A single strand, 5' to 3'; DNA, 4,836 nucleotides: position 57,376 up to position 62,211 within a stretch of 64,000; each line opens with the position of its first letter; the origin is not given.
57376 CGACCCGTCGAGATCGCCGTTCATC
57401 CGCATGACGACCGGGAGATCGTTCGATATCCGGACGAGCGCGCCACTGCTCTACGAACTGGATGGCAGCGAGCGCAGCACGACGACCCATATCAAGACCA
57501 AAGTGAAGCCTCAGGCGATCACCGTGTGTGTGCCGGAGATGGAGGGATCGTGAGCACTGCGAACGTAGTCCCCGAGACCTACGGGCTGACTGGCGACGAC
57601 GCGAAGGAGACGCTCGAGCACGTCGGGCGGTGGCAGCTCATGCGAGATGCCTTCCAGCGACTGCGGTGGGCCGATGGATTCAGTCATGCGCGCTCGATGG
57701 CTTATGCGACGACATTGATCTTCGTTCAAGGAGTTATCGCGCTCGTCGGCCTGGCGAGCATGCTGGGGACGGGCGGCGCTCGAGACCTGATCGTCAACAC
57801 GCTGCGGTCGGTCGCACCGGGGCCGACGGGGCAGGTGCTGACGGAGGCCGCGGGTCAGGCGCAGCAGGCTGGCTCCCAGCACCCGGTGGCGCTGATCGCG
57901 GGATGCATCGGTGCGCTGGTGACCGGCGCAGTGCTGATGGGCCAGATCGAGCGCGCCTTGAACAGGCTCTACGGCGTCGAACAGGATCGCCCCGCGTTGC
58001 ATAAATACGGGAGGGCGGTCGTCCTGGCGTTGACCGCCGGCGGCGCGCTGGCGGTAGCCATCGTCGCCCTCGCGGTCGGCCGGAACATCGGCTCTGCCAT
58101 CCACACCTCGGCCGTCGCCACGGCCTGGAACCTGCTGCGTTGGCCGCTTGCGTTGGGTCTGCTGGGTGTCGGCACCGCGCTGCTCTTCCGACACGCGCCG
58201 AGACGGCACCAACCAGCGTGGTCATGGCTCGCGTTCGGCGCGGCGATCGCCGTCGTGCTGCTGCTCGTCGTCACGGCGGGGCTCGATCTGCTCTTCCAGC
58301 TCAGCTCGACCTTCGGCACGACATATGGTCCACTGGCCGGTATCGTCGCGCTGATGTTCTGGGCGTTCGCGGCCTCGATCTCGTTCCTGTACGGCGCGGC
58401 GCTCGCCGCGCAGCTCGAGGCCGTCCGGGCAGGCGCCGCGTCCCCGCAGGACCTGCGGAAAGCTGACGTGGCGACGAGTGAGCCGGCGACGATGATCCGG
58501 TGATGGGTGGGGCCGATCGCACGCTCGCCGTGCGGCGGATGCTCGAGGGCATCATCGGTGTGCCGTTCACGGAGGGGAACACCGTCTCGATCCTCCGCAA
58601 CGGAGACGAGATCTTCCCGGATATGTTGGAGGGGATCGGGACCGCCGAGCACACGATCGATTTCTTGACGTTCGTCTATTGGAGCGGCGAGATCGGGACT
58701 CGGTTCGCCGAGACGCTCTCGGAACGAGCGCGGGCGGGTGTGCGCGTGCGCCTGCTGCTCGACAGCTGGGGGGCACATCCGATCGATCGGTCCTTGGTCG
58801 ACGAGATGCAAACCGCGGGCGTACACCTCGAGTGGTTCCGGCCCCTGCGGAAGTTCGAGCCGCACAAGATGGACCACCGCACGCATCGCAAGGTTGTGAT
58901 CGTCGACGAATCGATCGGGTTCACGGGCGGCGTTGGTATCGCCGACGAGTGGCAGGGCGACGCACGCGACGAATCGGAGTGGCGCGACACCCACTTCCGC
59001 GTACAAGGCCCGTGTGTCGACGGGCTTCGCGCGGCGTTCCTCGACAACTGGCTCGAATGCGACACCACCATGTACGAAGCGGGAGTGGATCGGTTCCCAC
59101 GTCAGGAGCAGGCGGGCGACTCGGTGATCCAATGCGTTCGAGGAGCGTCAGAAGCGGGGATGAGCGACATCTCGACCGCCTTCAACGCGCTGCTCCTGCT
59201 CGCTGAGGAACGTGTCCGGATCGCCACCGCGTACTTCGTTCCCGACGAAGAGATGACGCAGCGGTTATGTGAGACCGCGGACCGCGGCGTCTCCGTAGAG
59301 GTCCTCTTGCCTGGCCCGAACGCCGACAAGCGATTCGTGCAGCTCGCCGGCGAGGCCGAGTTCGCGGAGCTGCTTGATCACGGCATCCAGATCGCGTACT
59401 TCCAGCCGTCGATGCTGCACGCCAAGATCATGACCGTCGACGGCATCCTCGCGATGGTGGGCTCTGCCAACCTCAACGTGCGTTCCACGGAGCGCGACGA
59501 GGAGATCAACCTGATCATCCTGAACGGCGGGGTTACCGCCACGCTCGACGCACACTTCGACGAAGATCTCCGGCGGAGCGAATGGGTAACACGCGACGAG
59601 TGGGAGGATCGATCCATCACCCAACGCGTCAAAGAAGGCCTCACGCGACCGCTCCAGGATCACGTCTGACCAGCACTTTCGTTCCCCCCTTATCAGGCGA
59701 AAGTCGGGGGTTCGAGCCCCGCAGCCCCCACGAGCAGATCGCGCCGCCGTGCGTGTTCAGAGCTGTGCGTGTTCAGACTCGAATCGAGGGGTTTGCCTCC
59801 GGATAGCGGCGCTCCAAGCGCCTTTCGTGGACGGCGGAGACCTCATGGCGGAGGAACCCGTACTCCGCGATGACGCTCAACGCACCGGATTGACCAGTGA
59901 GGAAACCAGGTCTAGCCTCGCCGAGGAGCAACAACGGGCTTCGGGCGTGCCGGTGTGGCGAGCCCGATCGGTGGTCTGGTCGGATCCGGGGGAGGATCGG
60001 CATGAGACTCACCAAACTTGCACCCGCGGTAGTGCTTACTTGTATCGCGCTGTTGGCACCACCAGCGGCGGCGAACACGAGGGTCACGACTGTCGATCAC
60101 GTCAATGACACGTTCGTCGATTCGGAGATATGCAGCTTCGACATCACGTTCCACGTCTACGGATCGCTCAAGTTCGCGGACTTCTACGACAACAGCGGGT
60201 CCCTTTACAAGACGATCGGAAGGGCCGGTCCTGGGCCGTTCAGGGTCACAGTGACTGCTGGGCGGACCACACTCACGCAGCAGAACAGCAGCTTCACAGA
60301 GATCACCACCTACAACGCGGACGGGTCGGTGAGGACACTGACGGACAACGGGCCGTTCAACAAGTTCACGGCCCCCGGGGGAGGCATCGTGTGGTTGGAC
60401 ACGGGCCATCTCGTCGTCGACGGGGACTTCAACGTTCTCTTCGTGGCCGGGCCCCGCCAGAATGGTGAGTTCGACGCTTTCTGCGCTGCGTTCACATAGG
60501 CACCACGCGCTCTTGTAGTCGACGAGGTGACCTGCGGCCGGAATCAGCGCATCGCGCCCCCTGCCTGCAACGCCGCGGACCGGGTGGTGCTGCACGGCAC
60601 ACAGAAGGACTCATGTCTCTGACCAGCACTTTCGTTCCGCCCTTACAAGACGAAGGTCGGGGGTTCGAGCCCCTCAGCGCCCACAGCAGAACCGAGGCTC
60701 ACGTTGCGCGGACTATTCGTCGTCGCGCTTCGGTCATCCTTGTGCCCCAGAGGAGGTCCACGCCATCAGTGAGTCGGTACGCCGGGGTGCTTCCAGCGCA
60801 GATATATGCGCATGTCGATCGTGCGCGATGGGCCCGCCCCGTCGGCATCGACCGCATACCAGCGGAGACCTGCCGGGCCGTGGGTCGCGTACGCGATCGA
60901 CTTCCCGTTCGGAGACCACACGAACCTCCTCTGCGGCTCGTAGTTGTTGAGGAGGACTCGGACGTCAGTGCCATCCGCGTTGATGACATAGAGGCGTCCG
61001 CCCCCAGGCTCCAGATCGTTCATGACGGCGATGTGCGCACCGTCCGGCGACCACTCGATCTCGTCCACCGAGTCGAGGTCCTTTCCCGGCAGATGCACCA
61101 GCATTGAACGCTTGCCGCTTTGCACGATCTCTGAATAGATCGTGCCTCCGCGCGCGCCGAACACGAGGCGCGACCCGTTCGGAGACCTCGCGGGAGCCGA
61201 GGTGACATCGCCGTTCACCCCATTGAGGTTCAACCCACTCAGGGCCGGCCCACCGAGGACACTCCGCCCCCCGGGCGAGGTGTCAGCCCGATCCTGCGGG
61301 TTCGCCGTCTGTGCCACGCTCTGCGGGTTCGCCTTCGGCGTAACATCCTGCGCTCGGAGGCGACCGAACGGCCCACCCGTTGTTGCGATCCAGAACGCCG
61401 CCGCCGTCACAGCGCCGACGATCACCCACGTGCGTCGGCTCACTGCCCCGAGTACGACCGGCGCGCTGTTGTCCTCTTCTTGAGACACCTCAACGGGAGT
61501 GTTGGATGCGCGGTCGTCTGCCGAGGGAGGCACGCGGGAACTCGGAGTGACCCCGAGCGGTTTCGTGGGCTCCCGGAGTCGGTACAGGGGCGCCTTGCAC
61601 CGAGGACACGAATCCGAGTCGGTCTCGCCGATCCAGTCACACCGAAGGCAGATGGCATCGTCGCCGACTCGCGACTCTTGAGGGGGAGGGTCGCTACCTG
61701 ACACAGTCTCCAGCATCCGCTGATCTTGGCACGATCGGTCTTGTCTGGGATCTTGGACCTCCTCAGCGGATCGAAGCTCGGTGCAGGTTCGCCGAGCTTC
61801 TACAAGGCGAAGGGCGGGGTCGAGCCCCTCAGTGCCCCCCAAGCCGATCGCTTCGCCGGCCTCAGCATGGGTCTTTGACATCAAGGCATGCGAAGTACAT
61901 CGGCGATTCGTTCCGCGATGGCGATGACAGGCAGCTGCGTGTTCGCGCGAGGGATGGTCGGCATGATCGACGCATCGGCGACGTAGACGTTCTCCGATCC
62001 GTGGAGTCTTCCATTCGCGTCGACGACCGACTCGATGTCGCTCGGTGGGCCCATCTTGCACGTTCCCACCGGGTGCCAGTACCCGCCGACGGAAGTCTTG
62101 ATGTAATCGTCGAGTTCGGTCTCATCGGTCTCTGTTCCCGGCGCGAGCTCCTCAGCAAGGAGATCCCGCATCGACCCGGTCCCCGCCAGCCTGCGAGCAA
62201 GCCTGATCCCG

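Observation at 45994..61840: Intact tRNA-Val followed by four same-orientation copies of its 3' segment, partitioning 15.8 kb of accessory genes with no integrase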

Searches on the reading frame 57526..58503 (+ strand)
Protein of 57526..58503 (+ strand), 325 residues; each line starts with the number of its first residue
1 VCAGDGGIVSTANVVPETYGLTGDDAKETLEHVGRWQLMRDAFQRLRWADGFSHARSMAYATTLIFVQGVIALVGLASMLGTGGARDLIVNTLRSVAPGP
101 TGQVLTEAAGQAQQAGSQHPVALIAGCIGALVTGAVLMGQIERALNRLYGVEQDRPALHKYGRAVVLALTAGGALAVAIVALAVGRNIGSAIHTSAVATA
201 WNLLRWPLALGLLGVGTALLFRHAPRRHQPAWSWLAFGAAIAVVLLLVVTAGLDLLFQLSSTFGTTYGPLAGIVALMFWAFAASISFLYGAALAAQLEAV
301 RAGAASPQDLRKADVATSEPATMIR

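Call 14: search_protein_families(library=pfam, proteins=[window:57526-58503:+], max_evalue=0.01)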
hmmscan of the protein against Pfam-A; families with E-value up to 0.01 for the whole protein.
window:57526-58503:+ (325 aa): 1 family
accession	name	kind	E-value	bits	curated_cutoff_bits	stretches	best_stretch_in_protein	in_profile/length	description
PF03631.20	Virul_fac_BrkB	-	5.3e-36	125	33.7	1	50-299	4-257/259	Virulence factor BrkB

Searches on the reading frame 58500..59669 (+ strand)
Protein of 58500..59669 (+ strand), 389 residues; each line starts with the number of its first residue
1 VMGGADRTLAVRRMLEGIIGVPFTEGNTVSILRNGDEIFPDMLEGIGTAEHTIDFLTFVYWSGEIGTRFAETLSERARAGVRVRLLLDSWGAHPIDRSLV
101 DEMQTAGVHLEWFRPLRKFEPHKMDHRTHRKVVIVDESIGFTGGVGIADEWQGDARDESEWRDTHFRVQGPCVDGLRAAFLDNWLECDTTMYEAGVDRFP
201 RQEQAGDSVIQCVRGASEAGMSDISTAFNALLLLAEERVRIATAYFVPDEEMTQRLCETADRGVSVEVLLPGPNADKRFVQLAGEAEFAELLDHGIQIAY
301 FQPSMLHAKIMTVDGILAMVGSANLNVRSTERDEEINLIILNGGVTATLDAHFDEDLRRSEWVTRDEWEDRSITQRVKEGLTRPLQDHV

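Call 14: search_protein_families(library=pfam, proteins=[window:58500-59669:+], max_evalue=0.01)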
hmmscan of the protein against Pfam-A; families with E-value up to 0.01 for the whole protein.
window:58500-59669:+ (389 aa): 2 families
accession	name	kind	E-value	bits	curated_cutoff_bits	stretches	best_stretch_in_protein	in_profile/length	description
PF13091.12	PLDc_2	-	8.1e-41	139.4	27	2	234-356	7-131/132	PLD-like domain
PF00614.28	PLDc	-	5.5e-08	32.9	21.9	1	306-328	5-27/28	Phospholipase D Active site motif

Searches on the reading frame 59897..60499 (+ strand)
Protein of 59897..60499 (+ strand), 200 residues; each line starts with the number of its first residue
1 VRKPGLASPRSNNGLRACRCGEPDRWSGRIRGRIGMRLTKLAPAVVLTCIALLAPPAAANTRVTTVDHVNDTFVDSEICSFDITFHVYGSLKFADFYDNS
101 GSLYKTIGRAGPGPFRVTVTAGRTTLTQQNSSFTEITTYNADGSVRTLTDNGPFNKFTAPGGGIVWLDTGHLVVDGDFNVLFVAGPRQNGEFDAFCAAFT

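Call 14: search_protein_families(library=pfam, proteins=[window:59897-60499:+], max_evalue=0.01)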
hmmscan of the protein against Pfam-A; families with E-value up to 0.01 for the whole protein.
window:59897-60499:+ (200 aa): 0 families

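Call 53: find_homologous_proteins(query=window:60002-60496:+, max_evalue=0.001)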
Query seq(165 aa) (165 aa): 94 proteins with E <= 0.001 among 402 candidates.
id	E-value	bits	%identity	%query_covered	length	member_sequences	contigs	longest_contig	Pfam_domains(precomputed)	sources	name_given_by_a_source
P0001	4.6e-100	350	96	99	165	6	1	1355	-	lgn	-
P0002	9.0e-84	297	84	99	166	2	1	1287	-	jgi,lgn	jgi:hypothetical protein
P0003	3.7e-80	286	84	95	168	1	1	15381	-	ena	-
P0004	9.9e-79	281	83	91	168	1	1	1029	-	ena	-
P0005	3.5e-78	279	79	99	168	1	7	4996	-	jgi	jgi:hypothetical protein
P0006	9.3e-78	278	79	99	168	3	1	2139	-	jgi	jgi:hypothetical protein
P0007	4.5e-76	272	77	99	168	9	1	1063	-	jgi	jgi:hypothetical protein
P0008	4.6e-75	269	78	95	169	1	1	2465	-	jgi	jgi:hypothetical protein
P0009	1.1e-73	265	76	98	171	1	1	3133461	-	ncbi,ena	-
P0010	2.4e-73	263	72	99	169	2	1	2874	-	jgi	jgi:hypothetical protein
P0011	6.4e-72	259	71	99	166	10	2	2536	-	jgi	jgi:hypothetical protein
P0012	3.9e-68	247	66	99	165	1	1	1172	-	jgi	jgi:hypothetical protein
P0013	3.4e-67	243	66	99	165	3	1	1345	-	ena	-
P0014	4.0e-67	243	66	98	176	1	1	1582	-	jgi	jgi:hypothetical protein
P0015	4.4e-67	243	68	96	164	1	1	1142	-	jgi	jgi:hypothetical protein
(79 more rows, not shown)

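Call 54: find_encoding_contigs(protein=P0009, flank=10000, max_places=3)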
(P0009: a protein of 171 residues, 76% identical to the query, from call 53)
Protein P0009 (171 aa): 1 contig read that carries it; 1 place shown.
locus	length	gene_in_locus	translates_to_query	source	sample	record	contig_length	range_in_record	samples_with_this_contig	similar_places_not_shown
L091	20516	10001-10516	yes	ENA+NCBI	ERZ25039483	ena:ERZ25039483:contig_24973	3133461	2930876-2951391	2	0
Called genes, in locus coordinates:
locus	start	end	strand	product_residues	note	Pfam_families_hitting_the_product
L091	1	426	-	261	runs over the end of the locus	PF03372:Exo_endo_phos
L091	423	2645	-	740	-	PF00133:tRNA-synt_1, PF09334:tRNA-synt_1g, PF13603:tRNA-synt_1_2, PF00133:tRNA-synt_1, PF09334:tRNA-synt_1g, PF08264:Anticodon_1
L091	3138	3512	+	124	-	PF12647:RNHCP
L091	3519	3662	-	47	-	-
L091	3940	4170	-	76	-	PF20120:DUF6510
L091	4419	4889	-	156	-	PF00970:FAD_binding_6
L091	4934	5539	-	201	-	PF00174:Oxidored_molyb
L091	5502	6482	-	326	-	PF20628:Dyp_perox_C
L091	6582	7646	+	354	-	-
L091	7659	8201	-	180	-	PF10634:Iron_transport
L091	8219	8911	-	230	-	PF06912:DUF1275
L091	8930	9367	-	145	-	PF03479:PCC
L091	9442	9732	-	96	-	-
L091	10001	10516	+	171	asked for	-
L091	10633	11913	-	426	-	PF03594:BenE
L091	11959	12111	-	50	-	-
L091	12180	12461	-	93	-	PF02656:DUF202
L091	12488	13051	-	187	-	PF01872:RibD_C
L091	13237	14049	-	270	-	PF01061:ABC2_membrane, PF12698:ABC2_membrane_3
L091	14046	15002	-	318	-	PF00005:ABC_tran, PF13304:AAA_21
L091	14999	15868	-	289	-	-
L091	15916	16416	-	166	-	-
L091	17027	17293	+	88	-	-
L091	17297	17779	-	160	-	PF07963:N_methyl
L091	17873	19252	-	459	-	PF03979:Sigma70_r1_1, PF00140:Sigma70_r1_2, PF04542:Sigma70_r2, PF04539:Sigma70_r3, PF04545:Sigma70_r4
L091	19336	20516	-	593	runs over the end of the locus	PF01807:Zn_ribbon_DnaG, PF13362:Toprim_3 (faint), PF08275:DNAG_N, PF01751:Toprim, PF13155:Toprim_2, PF13662:Toprim_4, PF10410:DnaB_bind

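Call 55: find_encoding_contigs(protein=P0003, flank=10000, max_places=3)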
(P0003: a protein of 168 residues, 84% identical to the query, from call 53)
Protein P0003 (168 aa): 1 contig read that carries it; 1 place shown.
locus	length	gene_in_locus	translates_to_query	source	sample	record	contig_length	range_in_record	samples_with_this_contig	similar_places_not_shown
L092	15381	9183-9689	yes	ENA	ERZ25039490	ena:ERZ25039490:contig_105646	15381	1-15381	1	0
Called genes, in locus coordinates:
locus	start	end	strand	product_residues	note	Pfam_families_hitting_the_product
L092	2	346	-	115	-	?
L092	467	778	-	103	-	-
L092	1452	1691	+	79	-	PF04070:DUF378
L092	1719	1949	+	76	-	-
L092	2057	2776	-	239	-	PF14329:DUF4386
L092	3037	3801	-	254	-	PF00106:adh_short, PF08659:KR, PF13561:adh_short_C2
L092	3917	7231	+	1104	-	PF00211:Guanylate_cyc, PF13240:Zn_Ribbon_1 (faint), PF13191:AAA_16, PF17874:TPR_MalT (weak), PF13424:TPR_12 (weak)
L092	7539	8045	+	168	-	PF04542:Sigma70_r2, PF08281:Sigma70_r4_2, PF22233:PhyR_sigma-like (weak)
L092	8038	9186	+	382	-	PF07676:PD40 (faint), PF26550:Tricorn_2nd, PF00930:DPPIV_N (faint), PF26549:Tricorn_N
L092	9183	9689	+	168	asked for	-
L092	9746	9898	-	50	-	-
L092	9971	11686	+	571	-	PF08245:Mur_ligase_M, PF02875:Mur_ligase_C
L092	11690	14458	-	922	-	PF18921:Cyanophycin_syn, PF01071:GARS_A (faint), PF02222:ATP-grasp (weak), PF02786:CPSase_L_D2 (weak), PF08443:RimK (weak), PF13549:ATP-grasp_5, PF08245:Mur_ligase_M, PF02875:Mur_ligase_C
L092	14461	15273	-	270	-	PF03575:Peptidase_S51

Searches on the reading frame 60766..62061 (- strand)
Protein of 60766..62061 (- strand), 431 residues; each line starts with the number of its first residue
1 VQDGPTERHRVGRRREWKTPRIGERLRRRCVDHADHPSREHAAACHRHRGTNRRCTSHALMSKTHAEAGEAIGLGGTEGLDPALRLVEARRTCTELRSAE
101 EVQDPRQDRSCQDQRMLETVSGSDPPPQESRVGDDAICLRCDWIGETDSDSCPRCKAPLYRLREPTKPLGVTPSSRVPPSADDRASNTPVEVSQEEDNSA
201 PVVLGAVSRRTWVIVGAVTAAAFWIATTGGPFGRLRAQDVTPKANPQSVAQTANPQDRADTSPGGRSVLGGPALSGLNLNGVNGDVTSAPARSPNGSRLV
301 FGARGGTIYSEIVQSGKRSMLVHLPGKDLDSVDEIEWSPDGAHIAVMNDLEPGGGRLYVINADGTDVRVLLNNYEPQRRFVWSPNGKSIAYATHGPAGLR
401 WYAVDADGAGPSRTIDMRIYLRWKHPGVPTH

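Call 14: search_protein_families(library=pfam, proteins=[window:60766-62061:-], max_evalue=0.01)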
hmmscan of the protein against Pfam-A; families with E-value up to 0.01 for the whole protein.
window:60766-62061:- (431 aa): 1 family
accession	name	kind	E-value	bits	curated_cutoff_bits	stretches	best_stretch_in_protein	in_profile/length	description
PF07676.18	PD40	-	2.1e-06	28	20.9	1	368-392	2-26/38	WD40-like Beta Propeller Repeat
